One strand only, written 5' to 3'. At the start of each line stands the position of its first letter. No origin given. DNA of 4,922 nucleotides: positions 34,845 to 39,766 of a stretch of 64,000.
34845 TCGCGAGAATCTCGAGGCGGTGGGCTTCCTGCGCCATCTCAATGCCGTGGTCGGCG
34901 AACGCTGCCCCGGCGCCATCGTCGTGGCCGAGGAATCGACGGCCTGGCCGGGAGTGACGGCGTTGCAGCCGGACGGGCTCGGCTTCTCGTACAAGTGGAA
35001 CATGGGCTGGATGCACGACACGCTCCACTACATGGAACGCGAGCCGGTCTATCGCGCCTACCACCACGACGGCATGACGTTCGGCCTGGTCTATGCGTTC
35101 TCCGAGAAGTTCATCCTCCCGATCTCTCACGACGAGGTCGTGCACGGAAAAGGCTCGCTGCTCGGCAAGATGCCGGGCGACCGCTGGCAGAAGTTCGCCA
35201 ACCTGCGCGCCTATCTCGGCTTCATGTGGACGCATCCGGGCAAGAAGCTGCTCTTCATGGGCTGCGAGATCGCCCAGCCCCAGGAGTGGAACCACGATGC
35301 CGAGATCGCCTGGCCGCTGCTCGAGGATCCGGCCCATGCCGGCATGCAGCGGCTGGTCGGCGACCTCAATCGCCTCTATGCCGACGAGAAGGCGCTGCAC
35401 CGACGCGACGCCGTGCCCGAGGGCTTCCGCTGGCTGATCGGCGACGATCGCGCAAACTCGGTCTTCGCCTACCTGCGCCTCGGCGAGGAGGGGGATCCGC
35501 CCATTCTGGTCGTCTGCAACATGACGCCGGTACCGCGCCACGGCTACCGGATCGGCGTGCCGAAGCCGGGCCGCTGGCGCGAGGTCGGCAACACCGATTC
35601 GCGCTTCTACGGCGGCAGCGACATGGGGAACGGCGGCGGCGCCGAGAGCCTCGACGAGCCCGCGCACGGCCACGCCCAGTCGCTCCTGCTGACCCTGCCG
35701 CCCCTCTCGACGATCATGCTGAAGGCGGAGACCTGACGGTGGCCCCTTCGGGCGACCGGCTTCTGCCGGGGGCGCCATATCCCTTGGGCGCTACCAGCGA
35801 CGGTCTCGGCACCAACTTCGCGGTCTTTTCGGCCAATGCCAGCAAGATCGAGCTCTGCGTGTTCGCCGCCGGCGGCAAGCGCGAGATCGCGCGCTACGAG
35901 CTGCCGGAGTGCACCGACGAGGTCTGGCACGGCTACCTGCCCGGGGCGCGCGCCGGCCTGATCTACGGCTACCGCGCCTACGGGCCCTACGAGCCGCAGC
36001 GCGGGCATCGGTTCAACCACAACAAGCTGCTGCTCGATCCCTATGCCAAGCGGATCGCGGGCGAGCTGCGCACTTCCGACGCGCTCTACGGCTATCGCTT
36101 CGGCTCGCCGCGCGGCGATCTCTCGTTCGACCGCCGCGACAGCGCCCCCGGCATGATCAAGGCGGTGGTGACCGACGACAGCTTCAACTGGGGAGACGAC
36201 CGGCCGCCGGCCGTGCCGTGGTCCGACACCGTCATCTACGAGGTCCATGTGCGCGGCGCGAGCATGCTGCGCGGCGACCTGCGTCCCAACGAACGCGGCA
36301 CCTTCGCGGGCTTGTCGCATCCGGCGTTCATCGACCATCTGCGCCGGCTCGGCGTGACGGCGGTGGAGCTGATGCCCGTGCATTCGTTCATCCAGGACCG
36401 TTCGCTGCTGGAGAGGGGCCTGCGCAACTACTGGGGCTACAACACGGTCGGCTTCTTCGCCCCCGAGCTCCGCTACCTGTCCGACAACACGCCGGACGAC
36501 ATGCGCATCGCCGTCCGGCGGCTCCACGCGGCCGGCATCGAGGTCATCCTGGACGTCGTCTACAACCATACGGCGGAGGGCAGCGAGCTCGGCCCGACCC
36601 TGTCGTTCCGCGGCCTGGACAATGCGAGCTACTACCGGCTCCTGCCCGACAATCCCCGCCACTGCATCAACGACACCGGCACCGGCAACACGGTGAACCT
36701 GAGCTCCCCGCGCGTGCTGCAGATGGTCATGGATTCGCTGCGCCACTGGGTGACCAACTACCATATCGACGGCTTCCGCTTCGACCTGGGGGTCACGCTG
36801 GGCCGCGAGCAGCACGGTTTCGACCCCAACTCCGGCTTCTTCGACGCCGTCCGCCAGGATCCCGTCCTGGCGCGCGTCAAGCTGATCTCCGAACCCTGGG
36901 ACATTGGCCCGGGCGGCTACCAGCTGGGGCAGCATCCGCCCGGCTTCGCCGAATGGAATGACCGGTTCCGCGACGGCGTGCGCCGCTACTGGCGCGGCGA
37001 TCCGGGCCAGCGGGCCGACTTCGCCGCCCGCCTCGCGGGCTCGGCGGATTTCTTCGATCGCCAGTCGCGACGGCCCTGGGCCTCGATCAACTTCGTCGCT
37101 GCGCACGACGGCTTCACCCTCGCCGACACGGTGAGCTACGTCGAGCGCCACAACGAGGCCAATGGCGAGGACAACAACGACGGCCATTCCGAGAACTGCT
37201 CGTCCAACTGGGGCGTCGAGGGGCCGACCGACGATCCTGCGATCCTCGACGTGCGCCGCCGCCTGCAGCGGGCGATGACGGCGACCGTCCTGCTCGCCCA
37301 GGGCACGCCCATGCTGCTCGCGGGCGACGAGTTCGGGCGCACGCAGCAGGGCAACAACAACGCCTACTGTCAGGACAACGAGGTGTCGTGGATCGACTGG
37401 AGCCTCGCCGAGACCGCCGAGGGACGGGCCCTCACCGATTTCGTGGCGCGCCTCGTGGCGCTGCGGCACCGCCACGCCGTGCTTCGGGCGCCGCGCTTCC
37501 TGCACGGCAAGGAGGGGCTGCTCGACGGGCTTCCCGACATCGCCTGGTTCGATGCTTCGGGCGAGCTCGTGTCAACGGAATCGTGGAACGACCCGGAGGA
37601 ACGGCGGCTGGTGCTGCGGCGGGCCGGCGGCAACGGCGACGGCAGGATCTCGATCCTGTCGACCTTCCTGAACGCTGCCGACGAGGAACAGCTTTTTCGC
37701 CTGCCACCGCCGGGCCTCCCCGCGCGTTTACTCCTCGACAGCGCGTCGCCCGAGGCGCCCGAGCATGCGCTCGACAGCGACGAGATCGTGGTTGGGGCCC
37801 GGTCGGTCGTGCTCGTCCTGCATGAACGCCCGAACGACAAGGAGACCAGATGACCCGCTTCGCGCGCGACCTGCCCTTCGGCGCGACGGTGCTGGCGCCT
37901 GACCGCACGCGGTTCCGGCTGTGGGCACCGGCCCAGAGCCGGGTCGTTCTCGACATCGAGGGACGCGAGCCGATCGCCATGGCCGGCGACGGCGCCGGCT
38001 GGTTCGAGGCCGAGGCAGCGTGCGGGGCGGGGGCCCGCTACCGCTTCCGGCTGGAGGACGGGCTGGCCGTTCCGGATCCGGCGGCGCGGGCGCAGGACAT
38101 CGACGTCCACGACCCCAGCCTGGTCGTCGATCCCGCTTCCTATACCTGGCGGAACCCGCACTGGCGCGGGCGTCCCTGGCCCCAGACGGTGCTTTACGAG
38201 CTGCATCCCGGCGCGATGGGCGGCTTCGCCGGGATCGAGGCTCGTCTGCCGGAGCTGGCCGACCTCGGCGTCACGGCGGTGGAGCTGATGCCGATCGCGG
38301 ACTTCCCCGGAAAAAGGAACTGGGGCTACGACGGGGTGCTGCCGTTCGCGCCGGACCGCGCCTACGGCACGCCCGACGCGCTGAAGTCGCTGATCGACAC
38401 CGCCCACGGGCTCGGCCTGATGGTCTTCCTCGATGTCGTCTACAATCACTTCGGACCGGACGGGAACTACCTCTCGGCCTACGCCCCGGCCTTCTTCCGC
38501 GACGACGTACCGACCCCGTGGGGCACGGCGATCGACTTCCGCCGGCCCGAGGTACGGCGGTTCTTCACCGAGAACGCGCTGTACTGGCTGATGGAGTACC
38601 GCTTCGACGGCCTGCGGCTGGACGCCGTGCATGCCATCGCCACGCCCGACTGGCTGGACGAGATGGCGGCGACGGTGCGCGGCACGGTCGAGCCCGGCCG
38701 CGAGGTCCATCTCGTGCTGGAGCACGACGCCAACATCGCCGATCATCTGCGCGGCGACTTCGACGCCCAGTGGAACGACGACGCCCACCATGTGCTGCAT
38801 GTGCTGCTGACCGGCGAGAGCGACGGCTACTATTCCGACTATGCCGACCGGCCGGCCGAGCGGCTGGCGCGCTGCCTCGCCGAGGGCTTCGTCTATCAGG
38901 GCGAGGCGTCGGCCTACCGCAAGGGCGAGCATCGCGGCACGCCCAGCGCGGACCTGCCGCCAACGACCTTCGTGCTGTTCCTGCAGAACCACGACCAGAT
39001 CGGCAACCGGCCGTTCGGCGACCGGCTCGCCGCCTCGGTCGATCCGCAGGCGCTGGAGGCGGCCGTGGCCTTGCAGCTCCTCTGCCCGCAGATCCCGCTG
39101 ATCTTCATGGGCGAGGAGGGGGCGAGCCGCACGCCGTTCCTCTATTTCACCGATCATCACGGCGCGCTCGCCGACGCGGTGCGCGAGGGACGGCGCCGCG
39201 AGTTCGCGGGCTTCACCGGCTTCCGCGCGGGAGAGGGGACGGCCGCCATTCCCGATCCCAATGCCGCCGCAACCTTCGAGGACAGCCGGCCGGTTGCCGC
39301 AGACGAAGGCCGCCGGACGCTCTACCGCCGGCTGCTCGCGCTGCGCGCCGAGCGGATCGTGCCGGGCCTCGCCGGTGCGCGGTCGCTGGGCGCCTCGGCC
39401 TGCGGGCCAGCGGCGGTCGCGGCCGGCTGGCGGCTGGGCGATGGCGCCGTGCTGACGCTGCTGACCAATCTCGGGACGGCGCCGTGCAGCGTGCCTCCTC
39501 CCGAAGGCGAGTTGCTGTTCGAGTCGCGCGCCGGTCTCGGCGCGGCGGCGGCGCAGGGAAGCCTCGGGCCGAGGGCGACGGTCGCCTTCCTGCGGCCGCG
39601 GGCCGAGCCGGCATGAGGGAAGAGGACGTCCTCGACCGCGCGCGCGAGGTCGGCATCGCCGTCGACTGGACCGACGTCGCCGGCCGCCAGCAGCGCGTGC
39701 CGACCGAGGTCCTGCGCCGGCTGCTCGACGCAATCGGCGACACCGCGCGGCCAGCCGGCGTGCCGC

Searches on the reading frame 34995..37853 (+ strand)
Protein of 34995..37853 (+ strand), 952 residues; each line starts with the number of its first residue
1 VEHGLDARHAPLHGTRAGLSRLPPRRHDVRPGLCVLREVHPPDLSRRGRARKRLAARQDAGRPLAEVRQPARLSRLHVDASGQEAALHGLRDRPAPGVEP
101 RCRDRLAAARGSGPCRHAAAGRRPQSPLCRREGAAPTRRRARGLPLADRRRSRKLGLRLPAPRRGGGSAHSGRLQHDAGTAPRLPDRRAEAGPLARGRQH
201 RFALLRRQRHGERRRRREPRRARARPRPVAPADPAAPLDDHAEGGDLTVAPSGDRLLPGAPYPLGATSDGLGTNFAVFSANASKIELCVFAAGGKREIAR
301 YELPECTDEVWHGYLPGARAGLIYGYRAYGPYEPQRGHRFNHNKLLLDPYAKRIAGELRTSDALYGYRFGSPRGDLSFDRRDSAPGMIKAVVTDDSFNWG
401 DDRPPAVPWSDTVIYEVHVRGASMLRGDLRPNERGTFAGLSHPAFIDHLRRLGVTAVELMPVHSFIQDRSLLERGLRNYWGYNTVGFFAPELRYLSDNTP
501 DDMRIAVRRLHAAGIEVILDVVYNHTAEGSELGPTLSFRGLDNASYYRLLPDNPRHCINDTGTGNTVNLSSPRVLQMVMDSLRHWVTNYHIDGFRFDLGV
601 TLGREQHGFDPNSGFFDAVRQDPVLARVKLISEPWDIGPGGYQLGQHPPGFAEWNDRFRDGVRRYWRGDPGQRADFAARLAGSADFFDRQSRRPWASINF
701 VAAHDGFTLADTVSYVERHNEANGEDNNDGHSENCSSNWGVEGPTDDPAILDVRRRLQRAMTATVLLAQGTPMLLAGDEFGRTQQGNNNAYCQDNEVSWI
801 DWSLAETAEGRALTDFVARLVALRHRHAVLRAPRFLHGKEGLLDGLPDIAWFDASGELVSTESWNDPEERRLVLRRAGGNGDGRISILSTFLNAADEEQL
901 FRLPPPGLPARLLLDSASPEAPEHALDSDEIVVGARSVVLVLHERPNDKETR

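Call 68: search_protein_families(library=pfam, proteins=[window:34995-37853:+], max_evalue=1e-8)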
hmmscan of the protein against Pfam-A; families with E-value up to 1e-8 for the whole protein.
window:34995-37853:+ (952 aa): 2 families
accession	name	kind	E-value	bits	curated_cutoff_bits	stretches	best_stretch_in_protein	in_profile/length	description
PF02922.24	CBM_48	-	1.9e-14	54.1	22.4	1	263-351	1-83/83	Carbohydrate-binding module 48 (Isoamylase N-terminal domain)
PF00128.31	Alpha-amylase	-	3.2e-12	46.9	22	0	432-529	13-95/446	Alpha amylase, catalytic domain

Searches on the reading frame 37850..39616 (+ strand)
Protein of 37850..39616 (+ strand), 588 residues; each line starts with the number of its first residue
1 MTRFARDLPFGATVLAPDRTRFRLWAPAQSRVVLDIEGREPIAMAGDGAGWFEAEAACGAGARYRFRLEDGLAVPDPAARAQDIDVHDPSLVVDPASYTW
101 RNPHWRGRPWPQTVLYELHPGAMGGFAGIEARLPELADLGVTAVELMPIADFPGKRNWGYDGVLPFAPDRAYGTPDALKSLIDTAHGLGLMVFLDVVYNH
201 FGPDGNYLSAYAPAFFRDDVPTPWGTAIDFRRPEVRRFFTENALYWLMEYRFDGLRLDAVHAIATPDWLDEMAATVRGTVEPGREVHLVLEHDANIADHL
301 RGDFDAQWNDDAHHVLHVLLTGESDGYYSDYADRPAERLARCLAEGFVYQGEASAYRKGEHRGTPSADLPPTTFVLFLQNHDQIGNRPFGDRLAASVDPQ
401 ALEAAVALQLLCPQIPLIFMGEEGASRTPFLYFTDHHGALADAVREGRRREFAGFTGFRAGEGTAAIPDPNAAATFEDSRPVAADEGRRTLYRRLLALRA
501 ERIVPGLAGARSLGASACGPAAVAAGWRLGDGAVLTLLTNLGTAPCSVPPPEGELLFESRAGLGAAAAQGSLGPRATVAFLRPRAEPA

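Call 68: search_protein_families(library=pfam, proteins=[window:37850-39616:+], max_evalue=1e-8)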
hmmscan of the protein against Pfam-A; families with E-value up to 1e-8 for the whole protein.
window:37850-39616:+ (588 aa): 2 families
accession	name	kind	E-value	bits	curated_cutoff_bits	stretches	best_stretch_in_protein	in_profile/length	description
PF00128.31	Alpha-amylase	-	4.9e-20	72.6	22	1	121-206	13-97/446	Alpha amylase, catalytic domain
PF11941.14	DUF3459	-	2.2e-18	66.9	22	1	491-578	1-88/90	Domain of unknown function (DUF3459)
